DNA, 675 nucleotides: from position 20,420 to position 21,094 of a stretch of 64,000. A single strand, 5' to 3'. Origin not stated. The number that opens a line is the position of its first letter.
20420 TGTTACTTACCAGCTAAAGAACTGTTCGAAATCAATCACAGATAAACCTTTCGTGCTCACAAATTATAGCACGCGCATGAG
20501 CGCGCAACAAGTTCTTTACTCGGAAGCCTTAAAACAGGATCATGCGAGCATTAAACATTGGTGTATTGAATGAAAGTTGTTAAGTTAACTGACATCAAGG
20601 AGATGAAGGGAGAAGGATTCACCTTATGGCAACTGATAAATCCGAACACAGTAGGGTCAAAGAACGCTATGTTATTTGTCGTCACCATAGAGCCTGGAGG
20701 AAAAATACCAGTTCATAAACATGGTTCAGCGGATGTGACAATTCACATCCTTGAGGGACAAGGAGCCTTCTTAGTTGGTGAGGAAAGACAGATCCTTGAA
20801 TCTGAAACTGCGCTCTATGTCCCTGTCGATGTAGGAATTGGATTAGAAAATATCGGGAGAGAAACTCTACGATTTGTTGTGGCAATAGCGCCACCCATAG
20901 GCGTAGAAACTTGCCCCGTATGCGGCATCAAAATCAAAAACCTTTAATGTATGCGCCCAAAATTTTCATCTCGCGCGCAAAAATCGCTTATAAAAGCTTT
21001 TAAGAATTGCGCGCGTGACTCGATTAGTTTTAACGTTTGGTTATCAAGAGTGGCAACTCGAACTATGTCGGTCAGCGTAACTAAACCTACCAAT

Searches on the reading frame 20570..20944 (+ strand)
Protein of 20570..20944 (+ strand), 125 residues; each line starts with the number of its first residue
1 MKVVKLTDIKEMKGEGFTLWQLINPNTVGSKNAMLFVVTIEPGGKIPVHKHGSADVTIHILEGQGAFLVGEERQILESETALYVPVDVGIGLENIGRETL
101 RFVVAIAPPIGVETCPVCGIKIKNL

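Call 69: search_protein_families(library=pfam, proteins=[window:20570-20944:+], max_evalue=0.001)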
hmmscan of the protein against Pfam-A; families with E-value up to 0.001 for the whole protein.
window:20570-20944:+ (125 aa): 2 families
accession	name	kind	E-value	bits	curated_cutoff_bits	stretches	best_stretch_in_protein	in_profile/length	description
PF07883.17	Cupin_2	-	1e-10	41.6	27.2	1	36-104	1-68/70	Cupin domain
PF02041.22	Auxin_BP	-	0.00019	21.6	21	1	28-73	39-83/167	Auxin binding protein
